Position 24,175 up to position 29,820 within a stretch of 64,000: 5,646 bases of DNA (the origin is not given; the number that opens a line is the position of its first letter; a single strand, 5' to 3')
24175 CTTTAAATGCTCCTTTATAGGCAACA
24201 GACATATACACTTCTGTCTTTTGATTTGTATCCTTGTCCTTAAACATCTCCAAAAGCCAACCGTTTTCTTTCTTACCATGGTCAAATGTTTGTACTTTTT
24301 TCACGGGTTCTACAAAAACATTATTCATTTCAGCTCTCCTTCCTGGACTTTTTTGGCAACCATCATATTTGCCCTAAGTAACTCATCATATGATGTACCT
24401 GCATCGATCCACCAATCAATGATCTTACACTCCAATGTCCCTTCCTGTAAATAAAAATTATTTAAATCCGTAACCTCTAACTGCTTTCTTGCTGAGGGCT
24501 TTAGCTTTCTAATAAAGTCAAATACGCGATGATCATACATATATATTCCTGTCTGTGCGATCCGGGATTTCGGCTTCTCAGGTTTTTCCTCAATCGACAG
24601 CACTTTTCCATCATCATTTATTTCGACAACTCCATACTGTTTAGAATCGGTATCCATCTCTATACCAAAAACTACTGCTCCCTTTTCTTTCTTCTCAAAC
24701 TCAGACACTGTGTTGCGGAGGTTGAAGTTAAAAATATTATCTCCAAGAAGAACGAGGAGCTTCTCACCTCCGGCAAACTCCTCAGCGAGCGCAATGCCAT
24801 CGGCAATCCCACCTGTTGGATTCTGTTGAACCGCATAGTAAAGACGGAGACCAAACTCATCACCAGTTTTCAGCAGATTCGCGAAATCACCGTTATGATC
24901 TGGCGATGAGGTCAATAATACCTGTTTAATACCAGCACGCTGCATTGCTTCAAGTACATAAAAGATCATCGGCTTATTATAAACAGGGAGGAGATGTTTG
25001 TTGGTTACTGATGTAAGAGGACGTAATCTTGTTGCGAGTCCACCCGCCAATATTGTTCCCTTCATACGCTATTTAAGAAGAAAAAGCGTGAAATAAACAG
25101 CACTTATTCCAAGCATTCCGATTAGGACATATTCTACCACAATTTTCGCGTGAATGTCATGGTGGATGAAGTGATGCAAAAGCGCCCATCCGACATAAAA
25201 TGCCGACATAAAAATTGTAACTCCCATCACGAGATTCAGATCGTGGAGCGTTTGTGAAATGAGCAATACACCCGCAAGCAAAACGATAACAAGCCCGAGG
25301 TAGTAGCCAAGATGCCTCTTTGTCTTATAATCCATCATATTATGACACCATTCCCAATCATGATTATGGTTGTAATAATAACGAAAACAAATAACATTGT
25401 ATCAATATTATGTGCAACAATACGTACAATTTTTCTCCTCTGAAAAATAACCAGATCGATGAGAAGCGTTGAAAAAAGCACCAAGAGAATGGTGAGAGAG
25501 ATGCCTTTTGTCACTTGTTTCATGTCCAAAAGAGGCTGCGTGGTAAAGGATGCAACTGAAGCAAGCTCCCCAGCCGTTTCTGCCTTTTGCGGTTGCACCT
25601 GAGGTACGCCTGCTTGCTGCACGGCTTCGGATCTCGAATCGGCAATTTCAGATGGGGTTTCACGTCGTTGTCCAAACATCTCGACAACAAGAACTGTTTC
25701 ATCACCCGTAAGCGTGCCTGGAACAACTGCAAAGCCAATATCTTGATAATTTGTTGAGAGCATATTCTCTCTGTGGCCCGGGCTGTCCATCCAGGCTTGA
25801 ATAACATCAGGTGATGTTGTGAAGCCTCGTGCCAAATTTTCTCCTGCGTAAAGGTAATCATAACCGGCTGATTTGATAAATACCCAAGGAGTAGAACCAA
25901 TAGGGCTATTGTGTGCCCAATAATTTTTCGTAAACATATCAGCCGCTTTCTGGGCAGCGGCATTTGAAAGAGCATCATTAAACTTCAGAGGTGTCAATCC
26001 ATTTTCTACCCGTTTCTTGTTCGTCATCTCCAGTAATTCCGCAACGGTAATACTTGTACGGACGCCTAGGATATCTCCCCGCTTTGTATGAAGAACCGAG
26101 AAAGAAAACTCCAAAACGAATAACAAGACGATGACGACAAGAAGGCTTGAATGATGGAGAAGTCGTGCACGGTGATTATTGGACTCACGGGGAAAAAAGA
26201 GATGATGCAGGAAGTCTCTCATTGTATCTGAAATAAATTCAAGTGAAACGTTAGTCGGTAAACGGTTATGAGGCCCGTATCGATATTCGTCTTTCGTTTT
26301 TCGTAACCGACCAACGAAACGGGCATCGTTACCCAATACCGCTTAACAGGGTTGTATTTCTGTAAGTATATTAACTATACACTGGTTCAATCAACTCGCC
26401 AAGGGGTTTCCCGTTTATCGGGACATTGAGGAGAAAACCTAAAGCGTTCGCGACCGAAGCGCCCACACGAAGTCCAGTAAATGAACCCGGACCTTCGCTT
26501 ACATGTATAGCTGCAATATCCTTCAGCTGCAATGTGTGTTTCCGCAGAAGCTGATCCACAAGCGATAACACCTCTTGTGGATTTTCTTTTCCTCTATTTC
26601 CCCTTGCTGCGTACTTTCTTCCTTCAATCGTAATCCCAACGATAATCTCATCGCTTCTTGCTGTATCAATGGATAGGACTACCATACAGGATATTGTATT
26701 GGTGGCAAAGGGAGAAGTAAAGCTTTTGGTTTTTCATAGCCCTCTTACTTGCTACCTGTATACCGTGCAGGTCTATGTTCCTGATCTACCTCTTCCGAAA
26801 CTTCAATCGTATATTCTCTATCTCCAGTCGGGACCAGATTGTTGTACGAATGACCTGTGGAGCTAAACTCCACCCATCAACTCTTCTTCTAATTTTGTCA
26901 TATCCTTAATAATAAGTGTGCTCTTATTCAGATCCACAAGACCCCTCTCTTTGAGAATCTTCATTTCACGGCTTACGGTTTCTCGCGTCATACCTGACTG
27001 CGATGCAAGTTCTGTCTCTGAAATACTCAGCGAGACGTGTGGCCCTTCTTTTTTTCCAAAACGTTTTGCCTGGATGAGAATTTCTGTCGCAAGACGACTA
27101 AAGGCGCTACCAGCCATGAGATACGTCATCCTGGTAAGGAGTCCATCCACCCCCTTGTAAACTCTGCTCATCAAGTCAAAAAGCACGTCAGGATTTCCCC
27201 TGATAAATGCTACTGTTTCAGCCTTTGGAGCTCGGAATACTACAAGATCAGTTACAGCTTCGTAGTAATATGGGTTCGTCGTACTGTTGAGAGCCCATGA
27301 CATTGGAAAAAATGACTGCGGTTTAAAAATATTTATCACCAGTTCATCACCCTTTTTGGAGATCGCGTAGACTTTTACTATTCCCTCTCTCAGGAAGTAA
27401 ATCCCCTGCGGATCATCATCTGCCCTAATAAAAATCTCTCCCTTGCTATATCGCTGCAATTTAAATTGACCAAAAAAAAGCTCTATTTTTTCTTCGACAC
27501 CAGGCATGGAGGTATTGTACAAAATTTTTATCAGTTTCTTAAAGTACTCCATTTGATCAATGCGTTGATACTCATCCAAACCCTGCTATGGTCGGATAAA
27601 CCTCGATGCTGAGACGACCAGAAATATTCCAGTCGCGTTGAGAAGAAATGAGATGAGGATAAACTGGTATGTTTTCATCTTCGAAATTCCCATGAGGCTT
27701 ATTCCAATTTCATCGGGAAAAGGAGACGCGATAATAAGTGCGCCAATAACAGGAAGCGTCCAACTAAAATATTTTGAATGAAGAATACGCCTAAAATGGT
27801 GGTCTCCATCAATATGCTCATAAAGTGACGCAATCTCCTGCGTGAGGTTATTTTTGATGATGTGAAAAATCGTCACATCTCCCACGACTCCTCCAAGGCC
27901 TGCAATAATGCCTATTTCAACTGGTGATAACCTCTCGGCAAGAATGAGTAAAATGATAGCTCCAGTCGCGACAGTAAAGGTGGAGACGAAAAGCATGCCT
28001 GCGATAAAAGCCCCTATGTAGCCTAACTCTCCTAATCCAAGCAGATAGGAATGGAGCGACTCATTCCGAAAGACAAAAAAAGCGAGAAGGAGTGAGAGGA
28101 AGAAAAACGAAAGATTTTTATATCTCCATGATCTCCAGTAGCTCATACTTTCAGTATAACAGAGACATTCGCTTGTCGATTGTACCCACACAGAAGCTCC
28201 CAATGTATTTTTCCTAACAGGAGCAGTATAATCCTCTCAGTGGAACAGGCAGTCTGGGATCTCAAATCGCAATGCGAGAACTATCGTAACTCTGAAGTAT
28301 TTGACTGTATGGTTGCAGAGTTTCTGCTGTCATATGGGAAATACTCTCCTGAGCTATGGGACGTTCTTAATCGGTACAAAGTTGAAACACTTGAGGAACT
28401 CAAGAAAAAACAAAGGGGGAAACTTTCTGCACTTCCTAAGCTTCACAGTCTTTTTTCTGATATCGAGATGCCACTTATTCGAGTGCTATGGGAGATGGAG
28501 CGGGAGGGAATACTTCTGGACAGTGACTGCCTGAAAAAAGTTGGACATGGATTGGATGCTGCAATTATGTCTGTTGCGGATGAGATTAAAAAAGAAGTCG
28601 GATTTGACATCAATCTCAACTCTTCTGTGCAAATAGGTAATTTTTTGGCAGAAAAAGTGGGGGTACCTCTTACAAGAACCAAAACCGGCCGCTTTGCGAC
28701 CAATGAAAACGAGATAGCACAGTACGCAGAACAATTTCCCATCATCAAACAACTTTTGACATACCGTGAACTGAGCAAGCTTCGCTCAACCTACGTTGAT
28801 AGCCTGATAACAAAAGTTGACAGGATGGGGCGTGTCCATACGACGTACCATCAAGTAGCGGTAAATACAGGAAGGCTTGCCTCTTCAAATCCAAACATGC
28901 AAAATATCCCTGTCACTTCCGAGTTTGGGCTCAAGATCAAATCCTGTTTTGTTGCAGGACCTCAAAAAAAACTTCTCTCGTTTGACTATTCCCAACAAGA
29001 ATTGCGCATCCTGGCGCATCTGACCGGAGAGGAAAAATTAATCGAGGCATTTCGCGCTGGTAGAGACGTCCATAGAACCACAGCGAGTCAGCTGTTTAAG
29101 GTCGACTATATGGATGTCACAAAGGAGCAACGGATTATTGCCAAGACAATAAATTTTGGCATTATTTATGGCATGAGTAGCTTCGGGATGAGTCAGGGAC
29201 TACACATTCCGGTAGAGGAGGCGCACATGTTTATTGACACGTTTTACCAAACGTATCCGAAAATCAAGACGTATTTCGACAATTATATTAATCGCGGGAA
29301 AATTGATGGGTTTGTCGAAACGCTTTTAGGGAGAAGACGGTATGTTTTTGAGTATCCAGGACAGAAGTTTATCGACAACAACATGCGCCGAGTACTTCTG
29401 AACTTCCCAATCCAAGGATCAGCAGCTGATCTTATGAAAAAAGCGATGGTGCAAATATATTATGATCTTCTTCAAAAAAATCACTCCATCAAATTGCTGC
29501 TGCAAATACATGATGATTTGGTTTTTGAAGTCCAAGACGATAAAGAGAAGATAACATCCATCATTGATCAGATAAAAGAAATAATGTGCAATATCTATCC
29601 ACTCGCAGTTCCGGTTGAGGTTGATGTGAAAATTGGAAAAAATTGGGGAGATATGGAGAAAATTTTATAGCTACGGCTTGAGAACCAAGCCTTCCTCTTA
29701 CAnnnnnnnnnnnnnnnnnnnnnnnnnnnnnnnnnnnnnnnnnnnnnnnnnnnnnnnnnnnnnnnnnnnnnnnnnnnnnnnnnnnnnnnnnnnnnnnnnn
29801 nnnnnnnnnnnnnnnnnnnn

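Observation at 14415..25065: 11-kb cell-surface glycosylation island: three nucleotide-sugar pathways feeding a polyprenyl-phosphate sugar synthase and a PMT/ArnT-like (GT39) transferase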

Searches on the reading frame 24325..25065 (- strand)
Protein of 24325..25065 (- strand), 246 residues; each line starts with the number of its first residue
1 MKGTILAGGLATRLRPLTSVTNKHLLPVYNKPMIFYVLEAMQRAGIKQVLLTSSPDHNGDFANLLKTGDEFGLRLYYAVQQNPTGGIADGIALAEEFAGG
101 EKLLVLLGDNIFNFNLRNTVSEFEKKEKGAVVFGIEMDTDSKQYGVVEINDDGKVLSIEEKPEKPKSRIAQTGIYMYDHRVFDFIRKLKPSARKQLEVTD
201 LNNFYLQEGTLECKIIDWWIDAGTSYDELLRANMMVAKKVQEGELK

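Call 4: search_protein_families(library=pfam, proteins=[window:24325-25065:-])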
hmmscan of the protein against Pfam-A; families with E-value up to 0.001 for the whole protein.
window:24325-25065:- (246 aa): 2 families
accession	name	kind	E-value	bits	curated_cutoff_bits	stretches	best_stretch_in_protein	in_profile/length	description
PF00483.29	NTP_transferase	-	8.4e-56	189.7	21.2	1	2-237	1-243/245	Nucleotidyl transferase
PF12804.13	NTP_transf_3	-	2.5e-11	44.5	27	1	3-131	1-119/160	MobA-like NTP transferase domain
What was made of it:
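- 24325..25065 (-): Short-form glucose-1-phosphate thymidylyltransferase (RmlA). PF00483 at 190 bits (call 4).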

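Call 65: search_protein_families(library=ncbifam, proteins=[window:24325-25065:-], max_evalue=0.00001)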
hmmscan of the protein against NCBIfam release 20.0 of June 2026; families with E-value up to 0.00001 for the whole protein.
window:24325-25065:- (246 aa): 27 families (the best 25 are shown)
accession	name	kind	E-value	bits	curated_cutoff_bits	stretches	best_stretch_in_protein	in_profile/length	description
TIGR01207.1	rmlA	equivalog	7e-70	235.4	360.65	1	2-237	1-237/286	glucose-1-phosphate thymidylyltransferase RfbA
NF012024.0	PRK15480.1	equivalog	1.6e-58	198.2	588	1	2-237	5-241/292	glucose-1-phosphate thymidylyltransferase RfbA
TIGR01208.1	rmlA_long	equivalog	8.2e-57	192.7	320.25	1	2-242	1-240/353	glucose-1-phosphate thymidylyltransferase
TIGR03992.1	Arch_glmU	subfamily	1.2e-42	146.2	292.1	1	1-241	1-232/393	bifunctional sugar-1-phosphate nucleotidylyltransferase/acetyltransferase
NF041313.1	UDPGP_AglF_Halo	equivalog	1.1e-33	116.7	400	1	1-212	1-210/234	UTP--glucose-1-phosphate uridylyltransferase AglF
NF041173.1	Sug_nt_acttase_Thmprot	equivalog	1.5e-29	103.2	600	1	1-239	1-230/405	bifunctional sugar-1-phosphate nucleotidylyltransferase/acetyltransferase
NF052502.1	man1P_GTase_Rv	exception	1.4e-25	89.9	440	1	4-190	4-187/352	mannose-1-phosphate guanylyltransferase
TIGR01099.1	galU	equivalog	4e-24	85.6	326.8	2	77-212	97-241/261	UTP--glucose-1-phosphate uridylyltransferase GalU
NF049965.1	GlMnHpPGnyltfHddC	equivalog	1.4e-19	70.6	300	1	1-187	1-178/221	D-glycero-D-manno-heptose 1-phosphate guanosyltransferase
NF045761.1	NAMPUrTaseMurU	equivalog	2e-18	67.1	250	1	1-224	1-216/226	N-acetylmuramate alpha-1-phosphate uridylyltransferase MurU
NF003670.0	PRK05293.1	equivalog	1.4e-14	53.8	470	1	101-238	119-260/382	glucose-1-phosphate adenylyltransferase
TIGR02091.1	glgC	equivalog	4.9e-14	52.2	424.9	1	101-239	114-262/364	glucose-1-phosphate adenylyltransferase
NF007516.0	PRK10122.1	equivalog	2.1e-12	46.8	534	1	2-58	5-61/297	UTP--glucose-1-phosphate uridylyltransferase GalF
TIGR02623.1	G1P_cyt_trans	equivalog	1e-11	44.8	300.25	0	94-188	113-202/255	glucose-1-phosphate cytidylyltransferase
TIGR01173.1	glmU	equivalog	1.2e-11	44.1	366.85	1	4-209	4-206/452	bifunctional UDP-N-acetylglucosamine diphosphorylase/glucosamine-1-phosphate N-acetyltransferase GlmU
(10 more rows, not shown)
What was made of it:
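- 24325..25065 (-): TIGR01207 at 235 bits, below the 361 cutoff (call 65).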

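Call 89: search_solved_structures(query=window:24325-25065:-, max_evalue=1e-20)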
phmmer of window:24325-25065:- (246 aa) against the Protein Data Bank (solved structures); distinct sequences matched with E-value up to 1e-20: 21.
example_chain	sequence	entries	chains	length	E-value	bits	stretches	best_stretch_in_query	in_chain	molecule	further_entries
3hl3_A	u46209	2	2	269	2.3e-64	220.3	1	1-237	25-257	Glucose-1-phosphate thymidylyltransferase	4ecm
4ho0_A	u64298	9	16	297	3.1e-61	210.1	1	1-237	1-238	Glucose-1-phosphate thymidylyltransferase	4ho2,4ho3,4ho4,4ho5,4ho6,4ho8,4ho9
1h5r_B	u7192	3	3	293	8.2e-58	198.9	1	2-238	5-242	GLUCOSE-1-PHOSPHATE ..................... | Glucose-1-phosphate thymidylyltransferase 1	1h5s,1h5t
1h5r_A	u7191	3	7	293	1.1e-57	198.5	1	2-238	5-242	GLUCOSE-1-PHOSPHATE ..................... | Glucose-1-phosphate thymidylyltransferase 1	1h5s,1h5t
1h5s_A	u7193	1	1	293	2.9e-57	197.1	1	2-238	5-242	Glucose-1-phosphate thymidylyltransferase 1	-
1mc3_A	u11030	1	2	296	5.1e-57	196.3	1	1-237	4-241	GLUCOSE-1-PHOSPHATE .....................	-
1h5s_D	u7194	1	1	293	5.6e-57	196.1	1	2-238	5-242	Glucose-1-phosphate thymidylyltransferase 1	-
6n0u_A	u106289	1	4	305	1.1e-56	195.2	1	2-238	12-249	Glucose-1-phosphate thymidylyltransferase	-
1fxo_A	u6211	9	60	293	1.9e-56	194.4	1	2-238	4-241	GLUCOSE-1-PHOSPHATE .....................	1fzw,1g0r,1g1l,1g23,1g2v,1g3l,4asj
4arw_A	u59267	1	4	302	2.1e-56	194.3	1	2-238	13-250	GLUCOSE-1-PHOSPHATE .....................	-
3zlk_A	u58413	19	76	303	2.1e-56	194.3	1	2-238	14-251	GLUCOSE-1-PHOSPHATE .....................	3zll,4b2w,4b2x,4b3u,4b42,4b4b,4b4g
1iim_A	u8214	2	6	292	7.1e-56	192.5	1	2-238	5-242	glucose-1-phosphate thymidylyltransferase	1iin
3pkp_A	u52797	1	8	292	9.8e-56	192.1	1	2-238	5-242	Glucose-1-phosphate thymidylyltransferase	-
3pkq_A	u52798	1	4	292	9.8e-56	192.1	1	2-238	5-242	Glucose-1-phosphate thymidylyltransferase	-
5ify_A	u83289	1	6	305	1.6e-55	191.4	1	2-238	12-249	Glucose-1-phosphate thymidylyltransferase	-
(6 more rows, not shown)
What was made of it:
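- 24325..25065 (-): Best PDB hit is B. anthracis RfbA, 3hl3, at 220 bits (call 89).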

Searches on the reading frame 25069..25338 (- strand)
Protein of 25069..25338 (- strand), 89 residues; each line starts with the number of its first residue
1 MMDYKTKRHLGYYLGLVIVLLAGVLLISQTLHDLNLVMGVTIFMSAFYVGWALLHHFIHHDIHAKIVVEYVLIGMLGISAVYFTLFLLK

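Call 4: search_protein_families(library=pfam, proteins=[window:25069-25338:-])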
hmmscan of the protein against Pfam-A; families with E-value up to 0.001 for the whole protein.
window:25069-25338:- (89 aa): 0 families

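Call 65: search_protein_families(library=ncbifam, proteins=[window:25069-25338:-], max_evalue=0.00001)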
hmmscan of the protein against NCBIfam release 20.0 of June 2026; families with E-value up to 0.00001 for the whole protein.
window:25069-25338:- (89 aa): 0 families
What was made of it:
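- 25069..25338 (-): 89-aa protein with three predicted TM helices and a His-rich motif (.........). Its function is unknown. It overlaps the CAP gene by 4 nt. No Pfam or NCBIfam hit (calls 4, 65).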

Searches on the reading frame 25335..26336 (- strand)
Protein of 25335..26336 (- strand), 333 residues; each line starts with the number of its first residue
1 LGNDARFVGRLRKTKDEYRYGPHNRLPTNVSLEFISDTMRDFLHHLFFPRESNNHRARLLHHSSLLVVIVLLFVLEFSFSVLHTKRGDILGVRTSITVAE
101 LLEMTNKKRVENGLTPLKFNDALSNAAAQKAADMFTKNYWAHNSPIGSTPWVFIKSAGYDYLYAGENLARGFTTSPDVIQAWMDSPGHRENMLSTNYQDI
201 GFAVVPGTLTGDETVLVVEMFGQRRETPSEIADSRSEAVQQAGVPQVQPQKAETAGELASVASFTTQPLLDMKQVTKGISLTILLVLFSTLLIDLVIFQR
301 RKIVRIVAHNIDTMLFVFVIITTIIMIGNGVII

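Call 4: search_protein_families(library=pfam, proteins=[window:25335-26336:-])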
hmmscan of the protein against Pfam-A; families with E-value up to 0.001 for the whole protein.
window:25335-26336:- (333 aa): 1 family
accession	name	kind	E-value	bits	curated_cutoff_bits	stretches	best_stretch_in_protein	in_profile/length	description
PF00188.32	CAP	-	6e-21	75.9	21.1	1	102-212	1-110/117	Cysteine-rich secretory protein family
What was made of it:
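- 25335..26336 (-): Membrane-anchored CAP/YkwD-domain protein. It has an N-terminal TM helix, an extracytoplasmic CAP domain and C-terminal TM helices. The true start is probably internal to the ORF. PF00188 at 76 bits (call 4).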

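Call 65: search_protein_families(library=ncbifam, proteins=[window:25335-26336:-], max_evalue=0.00001)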
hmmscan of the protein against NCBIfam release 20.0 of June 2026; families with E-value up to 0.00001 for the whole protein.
window:25335-26336:- (333 aa): 2 families
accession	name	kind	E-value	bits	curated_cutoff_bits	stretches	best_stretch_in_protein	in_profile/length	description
TIGR02909.1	spore_YkwD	subfamily_domain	8.3e-33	113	171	1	100-221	7-125/127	uncharacterized protein, YkwD family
NF052539.1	DivAsocLipDalA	equivalog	6.2e-17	61.9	200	1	100-204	50-154/169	divisome-associated lipoprotein DalA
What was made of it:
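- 25335..26336 (-): TIGR02909 YkwD at 113 bits, below cutoff (call 65).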

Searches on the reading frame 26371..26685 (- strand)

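Call 4: search_protein_families(library=pfam, proteins=[window:26371-26685:-])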
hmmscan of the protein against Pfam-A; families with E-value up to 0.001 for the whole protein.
window:26371-26685:- (104 aa): 1 family
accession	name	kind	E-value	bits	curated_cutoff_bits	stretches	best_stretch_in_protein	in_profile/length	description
PF00814.31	TsaD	-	6.4e-15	56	24.8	1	38-90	32-84/264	tRNA N6-adenosine threonylcarbamoyltransferase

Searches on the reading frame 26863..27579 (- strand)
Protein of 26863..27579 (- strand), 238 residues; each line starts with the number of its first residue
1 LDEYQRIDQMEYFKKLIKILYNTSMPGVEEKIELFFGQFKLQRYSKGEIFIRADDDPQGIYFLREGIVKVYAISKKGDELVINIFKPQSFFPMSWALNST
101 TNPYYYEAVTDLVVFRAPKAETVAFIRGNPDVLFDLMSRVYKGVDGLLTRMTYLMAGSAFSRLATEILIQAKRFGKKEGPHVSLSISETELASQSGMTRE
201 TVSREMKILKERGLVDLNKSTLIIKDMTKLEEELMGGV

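Call 4: search_protein_families(library=pfam, proteins=[window:26863-27579:-])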
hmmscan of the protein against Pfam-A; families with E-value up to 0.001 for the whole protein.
window:26863-27579:- (238 aa): 2 families
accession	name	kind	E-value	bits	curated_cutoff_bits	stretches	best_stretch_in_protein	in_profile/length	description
PF13545.12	HTH_Crp_2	-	6.4e-15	55.3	27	1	162-232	2-69/70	Crp-like helix-turn-helix domain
PF00027.35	cNMP_binding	-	9e-15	54.9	27.5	1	42-127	2-87/89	Cyclic nucleotide-binding domain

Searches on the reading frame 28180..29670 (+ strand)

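Call 18: search_protein_families(library=pfam, proteins=[window:28180-29670:+])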
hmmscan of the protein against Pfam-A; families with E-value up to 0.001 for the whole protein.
window:28180-29670:+ (496 aa): 1 family
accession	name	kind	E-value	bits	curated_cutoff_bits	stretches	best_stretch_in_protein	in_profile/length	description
PF00476.26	DNA_pol_A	-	2e-125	419.2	34.3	1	117-491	3-381/381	DNA polymerase family A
